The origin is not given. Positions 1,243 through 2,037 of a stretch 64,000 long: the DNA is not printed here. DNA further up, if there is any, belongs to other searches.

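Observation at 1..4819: Tandem array of six intronless genes fusing an Slx1/YhbQ-type GIY-YIG nuclease domain to one to four CCHC retroviral-type zinc knuckles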

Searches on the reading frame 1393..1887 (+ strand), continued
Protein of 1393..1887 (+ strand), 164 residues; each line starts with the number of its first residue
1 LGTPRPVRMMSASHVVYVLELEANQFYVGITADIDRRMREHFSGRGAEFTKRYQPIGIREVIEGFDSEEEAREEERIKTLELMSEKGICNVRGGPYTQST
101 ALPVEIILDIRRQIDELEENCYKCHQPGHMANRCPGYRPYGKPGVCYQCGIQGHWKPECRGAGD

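Call 32: find_encoding_contigs(protein=P0228, flank=10000, max_places=2)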
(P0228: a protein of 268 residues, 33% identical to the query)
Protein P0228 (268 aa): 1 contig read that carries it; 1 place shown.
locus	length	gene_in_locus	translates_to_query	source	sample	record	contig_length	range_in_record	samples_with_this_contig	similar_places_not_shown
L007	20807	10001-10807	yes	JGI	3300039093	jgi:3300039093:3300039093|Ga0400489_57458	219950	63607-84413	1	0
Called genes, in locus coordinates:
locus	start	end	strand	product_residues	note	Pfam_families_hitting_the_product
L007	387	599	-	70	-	-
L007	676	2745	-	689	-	PF00580:UvrD-helicase (faint), PF01443:Viral_helicase1 (weak), PF13245:AAA_19, PF13361:UvrD_C (weak), PF13538:UvrD_C_2 (faint)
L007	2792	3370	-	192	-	PF01541:GIY-YIG (weak), PF14787:zf-CCHC_5 (faint)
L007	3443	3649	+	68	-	-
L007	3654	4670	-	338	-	PF23598:LRR_14 (faint)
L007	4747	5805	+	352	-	PF01753:zf-MYND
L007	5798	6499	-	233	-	-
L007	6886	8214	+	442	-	-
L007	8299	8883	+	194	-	-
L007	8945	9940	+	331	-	-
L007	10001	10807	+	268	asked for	PF01541:GIY-YIG (weak), PF00098:zf-CCHC (weak), PF13696:zf-CCHC_2 (faint), PF27939:DUF8363 (faint), PF14787:zf-CCHC_5 (weak)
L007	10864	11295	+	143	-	-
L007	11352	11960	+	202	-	-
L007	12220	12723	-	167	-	-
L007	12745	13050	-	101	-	PF18905:DUF5661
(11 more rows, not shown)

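Call 33: find_encoding_contigs(protein=P0229, flank=10000, max_places=2)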
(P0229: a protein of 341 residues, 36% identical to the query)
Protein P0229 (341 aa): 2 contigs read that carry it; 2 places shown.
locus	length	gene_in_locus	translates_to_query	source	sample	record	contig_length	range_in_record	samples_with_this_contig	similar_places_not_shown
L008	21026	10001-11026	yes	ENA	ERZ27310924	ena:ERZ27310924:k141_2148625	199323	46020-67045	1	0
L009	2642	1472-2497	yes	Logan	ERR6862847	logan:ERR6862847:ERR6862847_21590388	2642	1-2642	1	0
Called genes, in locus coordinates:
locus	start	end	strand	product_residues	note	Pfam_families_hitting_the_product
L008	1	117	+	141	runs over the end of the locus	-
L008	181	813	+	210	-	-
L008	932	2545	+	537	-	PF14311:DUF4379 (weak)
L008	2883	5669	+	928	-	-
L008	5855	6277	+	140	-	-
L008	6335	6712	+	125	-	-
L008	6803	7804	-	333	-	PF00646:F-box (weak)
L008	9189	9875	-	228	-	PF11155:DUF2935 (weak)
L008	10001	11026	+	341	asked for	PF01541:GIY-YIG, PF27939:DUF8363 (faint), PF14787:zf-CCHC_5 (weak)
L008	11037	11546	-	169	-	PF00293:NUDIX (weak)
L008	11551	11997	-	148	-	-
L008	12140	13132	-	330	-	-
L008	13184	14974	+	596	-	-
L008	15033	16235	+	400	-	-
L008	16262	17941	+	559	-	PF00069:Pkinase, PF07714:PK_Tyr_Ser-Thr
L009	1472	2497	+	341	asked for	PF01541:GIY-YIG, PF27939:DUF8363 (faint), PF14787:zf-CCHC_5 (weak)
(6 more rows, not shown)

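Call 34: find_encoding_contigs(protein=P0212, flank=10000, max_places=2)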
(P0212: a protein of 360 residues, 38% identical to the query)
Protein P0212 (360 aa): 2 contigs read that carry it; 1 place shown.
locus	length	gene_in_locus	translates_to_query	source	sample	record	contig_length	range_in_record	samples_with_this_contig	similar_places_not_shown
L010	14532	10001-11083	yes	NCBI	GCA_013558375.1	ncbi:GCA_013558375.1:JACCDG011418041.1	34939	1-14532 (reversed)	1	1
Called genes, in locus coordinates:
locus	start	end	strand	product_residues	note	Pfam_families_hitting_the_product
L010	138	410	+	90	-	-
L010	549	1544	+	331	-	PF00752:XPG_N, PF02739:5_3_exonuc_N (faint), PF00867:XPG_I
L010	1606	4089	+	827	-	PF00004:AAA, PF22667:Lon_lid, PF05362:Lon_C, PF13541:ChlI (weak)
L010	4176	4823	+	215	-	-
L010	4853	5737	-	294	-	PF02739:5_3_exonuc_N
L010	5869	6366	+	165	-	PF06041:DUF924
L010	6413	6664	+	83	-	-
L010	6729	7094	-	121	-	-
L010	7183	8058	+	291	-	-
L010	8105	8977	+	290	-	-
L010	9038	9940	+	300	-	PF08238:Sel1 (faint)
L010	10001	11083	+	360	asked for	PF01541:GIY-YIG (weak), PF00098:zf-CCHC (faint), PF14787:zf-CCHC_5 (faint), PF13912:zf-C2H2_6 (faint)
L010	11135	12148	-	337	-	-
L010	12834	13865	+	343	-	PF01541:GIY-YIG (weak), PF00098:zf-CCHC (weak)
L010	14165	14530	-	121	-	?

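Call 35: find_encoding_contigs(protein=P0257, flank=10000, max_places=2)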
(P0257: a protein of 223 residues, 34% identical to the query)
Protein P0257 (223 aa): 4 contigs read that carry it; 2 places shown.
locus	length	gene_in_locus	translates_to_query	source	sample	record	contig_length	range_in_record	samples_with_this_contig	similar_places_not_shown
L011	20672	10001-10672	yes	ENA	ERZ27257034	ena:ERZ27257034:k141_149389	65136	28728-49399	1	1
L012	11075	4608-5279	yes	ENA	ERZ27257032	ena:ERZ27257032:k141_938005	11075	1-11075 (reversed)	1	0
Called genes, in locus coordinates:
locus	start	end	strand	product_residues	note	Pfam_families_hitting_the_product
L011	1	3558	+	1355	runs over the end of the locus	-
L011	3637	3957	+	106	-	-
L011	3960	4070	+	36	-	-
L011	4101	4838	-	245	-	-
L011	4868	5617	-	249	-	-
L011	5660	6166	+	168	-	-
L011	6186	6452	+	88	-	-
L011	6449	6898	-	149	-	-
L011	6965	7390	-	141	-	-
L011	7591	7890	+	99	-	-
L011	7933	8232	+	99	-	-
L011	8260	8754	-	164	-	-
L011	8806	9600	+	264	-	-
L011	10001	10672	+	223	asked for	PF01541:GIY-YIG (weak), PF00098:zf-CCHC (weak), PF13917:zf-CCHC_3 (faint), PF14787:zf-CCHC_5 (weak)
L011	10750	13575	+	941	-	PF01624:MutS_I, PF05192:MutS_III, PF00488:MutS_V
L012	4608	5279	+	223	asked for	PF01541:GIY-YIG (weak), PF00098:zf-CCHC (weak), PF13917:zf-CCHC_3 (faint), PF14787:zf-CCHC_5 (weak)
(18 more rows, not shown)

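Call 47: predict_structure(alignment_id=A3)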
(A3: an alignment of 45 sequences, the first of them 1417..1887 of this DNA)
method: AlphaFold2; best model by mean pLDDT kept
length: 156 residues; sequences in the alignment: 45
mean_pLDDT: 89.9   pTM: 0.76
mean pLDDT of the five models: 89.9, 89.8, 89.6, 89.2, 88.5
residues with pLDDT >= 90: 116; 70-90: 26; 50-70: 13; < 50: 1
segments of 3 or more residues with pLDDT < 50: none
pLDDT, mean of each block of 10 residues (from residue 1): 86 98 97 95 96 97 97 97 93 88 96 94 86 64 78 67
secondary structure, 60 per line:
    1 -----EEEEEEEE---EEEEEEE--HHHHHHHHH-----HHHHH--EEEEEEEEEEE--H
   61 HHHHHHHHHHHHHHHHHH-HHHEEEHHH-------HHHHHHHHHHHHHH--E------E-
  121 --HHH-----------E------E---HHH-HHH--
elements in order: E6-13 E17-23 H26-34 H40-44 E47-57 H60-78 E83-85 H96-109

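Call 51: fold_search(model_id=the predicted structure, library=pdb)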
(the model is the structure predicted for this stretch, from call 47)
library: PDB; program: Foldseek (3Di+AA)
matches with E <= 10: 182; with E <= 0.001: 0
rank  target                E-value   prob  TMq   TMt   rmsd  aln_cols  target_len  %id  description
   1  1zg2_MODEL_1_A        4.4e-03  0.95  0.27  0.41  11.2       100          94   35  Solution NMR structure of the UPF0213 protein BH0048 from Bacillus halodurans. Northeast Structural Genomics t (released 2005-06-21)
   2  1ywl_MODEL_1_A        7.1e-02  0.93  0.30  0.45   5.5        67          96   37  Solution NMR structure of the protein EF2693 from E. faecalis: Northeast Structural Genomics Consortium target (released 2005-03-29)
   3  7cq3_A                1.2e-01  0.97  0.35  0.19   4.2        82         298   26  Crystal structure of Slx1-Slx4 (released 2021-06-16)
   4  1ln0_B                2.5e-01  0.57  0.34  0.51   5.4       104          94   16  Structure of the Catalytic Domain of Homing Endonuclease I-TevI (released 2002-10-30)
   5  1ln0_A                5.0e-01  0.47  0.33  0.51   4.7        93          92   17  Structure of the Catalytic Domain of Homing Endonuclease I-TevI (released 2002-10-30)
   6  7bqc_MODEL_1_A        1.1e+00  0.06  0.19  0.23  10.2       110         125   17  Solution NMR structure of NF4; de novo designed protein with a novel fold (released 2021-03-24)
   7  9pzg_W                1.3e+00  0.08  0.21  0.13  16.3       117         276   13  Bacterial ribosomal 2'-O-methyltransferase RsmI in complex with the small ribosomal subunit (released 2025-09-24)
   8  1vjs                  1.7e+00  0.04  0.18  0.08  15.4       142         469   10  STRUCTURE OF ALPHA-AMYLASE PRECURSOR (released 1997-03-12)
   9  9pzg_V                1.8e+00  0.08  0.21  0.13  17.8       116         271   14  Bacterial ribosomal 2'-O-methyltransferase RsmI in complex with the small ribosomal subunit (released 2025-09-24)
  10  4yip_A                1.9e+00  0.11  0.17  0.14   6.4        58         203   10  X-ray structure of the iron/manganese cambialistic superoxide dismutase from Streptococcus mutans (released 2016-01-13)
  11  7nxo_A                2.0e+00  0.02  0.15  0.08  14.2       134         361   12  CRYSTAL STRUCTURE OF HUMAN CYTOSOLIC BRANCHED-CHAIN AMINOTRANSFERASE (BCAT1) IN COMPLEX WITH PLP AND SMALL MOLECULE IN (released 2022-11-02)
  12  4l5n_D                2.2e+00  0.08  0.18  0.40   5.0        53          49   15  Crystallographic Structure of HHV-1 Uracil-DNA Glycosylase complexed with the Bacillus phage PZA inhibitor protein p56 (released 2013-08-07)
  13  7nwc_C                2.2e+00  0.07  0.16  0.08   8.7        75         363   12  CRYSTAL STRUCTURE OF HUMAN CYTOSOLIC BRANCHED-CHAIN AMINOTRANSFERASE (BCAT1) IN COMPLEX WITH PLP AND INHIBITOR COMPOUN (released 2022-11-02)
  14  7nwb_D                2.2e+00  0.07  0.16  0.08   8.7        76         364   12  CRYSTAL STRUCTURE OF HUMAN CYTOSOLIC BRANCHED-CHAIN AMINOTRANSFERASE (BCAT1) IN COMPLEX WITH PLP AND INHIBITOR COMPOUN (released 2022-11-02)
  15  2hhf_A                2.2e+00  0.04  0.18  0.09  12.0       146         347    9  X-ray crystal structure of oxidized human mitochondrial branched chain aminotransferase (hBCATm) (released 2006-10-24)
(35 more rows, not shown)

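Call 53: fold_search(model_id=the predicted structure, library=viral)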
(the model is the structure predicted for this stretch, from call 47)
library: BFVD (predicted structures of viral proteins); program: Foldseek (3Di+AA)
matches with E <= 10: 961; with E <= 0.001: 29
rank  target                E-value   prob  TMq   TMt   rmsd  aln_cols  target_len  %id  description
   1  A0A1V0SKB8            1.2e-14  1.00  0.74  0.47   4.2       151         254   31  GIY-YIG nuclease [Klosneuvirus KNV1]
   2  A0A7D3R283            3.0e-14  1.00  0.69  0.52   6.4       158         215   30  GIY-YIg endonuclease [Fadolivirus FV1/VV64]
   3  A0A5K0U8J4            3.0e-14  1.00  0.71  0.34   9.9       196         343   30  GIY-YIG nuclease [Yasminevirus sp. GU-2018]
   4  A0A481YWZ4            4.4e-14  1.00  0.70  0.53   9.2       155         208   32  GIY-YIG catalytic domain protein [Marseillevirus LCMAC202]
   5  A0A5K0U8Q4            2.0e-13  1.00  0.72  0.36   4.1       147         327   33  CCHC-type domain-containing protein [Yasminevirus sp. GU-2018]
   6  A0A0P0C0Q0            3.5e-13  1.00  0.70  0.67   2.8       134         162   30  (no name in the UniProt tables at hand)
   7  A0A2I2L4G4            5.5e-13  1.00  0.66  0.61   9.3       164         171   30  GIY-YIG nuclease with Zinc finger domain [Orpheovirus IHUMI-LCC2]
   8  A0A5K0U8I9            6.7e-13  1.00  0.68  0.39   2.2       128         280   34  CCHC-type domain-containing protein [Yasminevirus sp. GU-2018]
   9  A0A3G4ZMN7            7.1e-13  1.00  0.68  0.27   8.1       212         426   23  CCHC-type domain-containing protein [Terrestrivirus sp.]
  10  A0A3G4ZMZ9            8.6e-13  1.00  0.70  0.31   1.5       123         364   39  GIY-YIG nuclease and ricin-type beta-trefoil lectin domain protein [Terrestrivirus sp.]
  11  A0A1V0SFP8            2.5e-12  1.00  0.72  0.44   6.0       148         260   30  Putative GIY-YIG superfamily endonuclease [Hokovirus HKV1]
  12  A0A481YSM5            1.5e-11  1.00  0.71  0.74   2.9       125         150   31  GIY-YIG catalytic domain protein [Marseillevirus LCMAC102]
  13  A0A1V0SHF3            3.0e-11  1.00  0.67  0.51   1.9       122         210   35  Putative endonuclease [Klosneuvirus KNV1]
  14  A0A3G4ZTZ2            3.8e-11  1.00  0.68  0.59   1.9       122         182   28  GIY-YIG nuclease [Edafosvirus sp.]
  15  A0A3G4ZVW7            3.5e-10  1.00  0.68  0.31   3.0       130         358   28  GIY-YIG nuclease [Edafosvirus sp.]
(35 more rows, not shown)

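Call 71: find_related_loci(query=A3, collection=viral_contigs, flank=2000)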
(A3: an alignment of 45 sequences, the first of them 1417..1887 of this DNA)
Query A3 (156 aa) in viral_contigs; peptide patterns used: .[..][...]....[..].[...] (x = any residue, [..] = any of these).
600 stretches matched a pattern (row limit reached: there are more); 465 encode a relative of the query (tblastn E <= 1e-3); the best 80 are kept; 80 distinct loci.
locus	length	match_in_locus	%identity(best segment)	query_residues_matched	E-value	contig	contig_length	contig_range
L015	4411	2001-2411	39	8-151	9e-28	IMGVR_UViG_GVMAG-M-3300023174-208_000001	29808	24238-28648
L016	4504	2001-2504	36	8-154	2e-27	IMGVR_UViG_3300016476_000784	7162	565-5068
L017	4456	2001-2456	35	2-151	3e-27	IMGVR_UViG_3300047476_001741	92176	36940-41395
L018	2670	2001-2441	36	8-156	3e-26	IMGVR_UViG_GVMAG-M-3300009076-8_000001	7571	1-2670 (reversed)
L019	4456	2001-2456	38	8-156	1e-25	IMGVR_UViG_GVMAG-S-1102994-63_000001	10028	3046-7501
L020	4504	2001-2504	33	8-151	3e-25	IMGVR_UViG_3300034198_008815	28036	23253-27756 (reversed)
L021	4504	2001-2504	33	8-151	3e-25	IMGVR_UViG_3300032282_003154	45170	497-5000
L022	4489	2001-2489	34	8-151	6e-25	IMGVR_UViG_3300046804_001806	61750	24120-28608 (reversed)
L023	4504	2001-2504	33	8-151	2e-24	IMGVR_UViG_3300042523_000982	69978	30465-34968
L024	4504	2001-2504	33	8-151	2e-24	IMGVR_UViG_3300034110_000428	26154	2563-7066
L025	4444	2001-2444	35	7-156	3e-24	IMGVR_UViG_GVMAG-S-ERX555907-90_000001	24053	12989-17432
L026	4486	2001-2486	33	2-151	6e-24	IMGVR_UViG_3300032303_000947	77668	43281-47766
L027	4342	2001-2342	40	8-127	8e-24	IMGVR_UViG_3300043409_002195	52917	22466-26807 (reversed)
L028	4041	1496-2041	31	8-151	2e-22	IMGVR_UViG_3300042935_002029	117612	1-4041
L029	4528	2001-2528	32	8-151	2e-23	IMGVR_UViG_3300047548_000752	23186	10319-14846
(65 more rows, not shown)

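Call 80: search_protein_families(library=ncbifam, proteins=[window:1417-1887:+], max_evalue=0.01)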
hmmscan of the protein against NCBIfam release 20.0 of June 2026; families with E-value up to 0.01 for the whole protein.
window:1417-1887:+ (156 aa): 0 families

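Call 81: search_protein_families(library=padloc, proteins=[window:1417-1887:+], max_evalue=0.01)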
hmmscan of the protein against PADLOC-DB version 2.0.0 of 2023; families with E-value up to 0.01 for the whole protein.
window:1417-1887:+ (156 aa): 1 family
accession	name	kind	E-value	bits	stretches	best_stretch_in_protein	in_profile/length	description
PDLC03975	UzuA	-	0.00047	17.9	1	9-37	160-189/277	-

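Call 82: search_protein_families(library=phrogs, proteins=[window:1417-1887:+], max_evalue=0.01)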
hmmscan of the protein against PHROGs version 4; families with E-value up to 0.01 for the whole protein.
window:1417-1887:+ (156 aa): 2 families
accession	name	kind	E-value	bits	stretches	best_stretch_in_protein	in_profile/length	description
phrog_314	-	DNA, RNA and nucleotide metabolism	2.4e-06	27.8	1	1-68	174-247/574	homing endonuclease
phrog_5123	-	DNA, RNA and nucleotide metabolism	0.0074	17.2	0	8-35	4-32/152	homing endonuclease with GIY-YIG motif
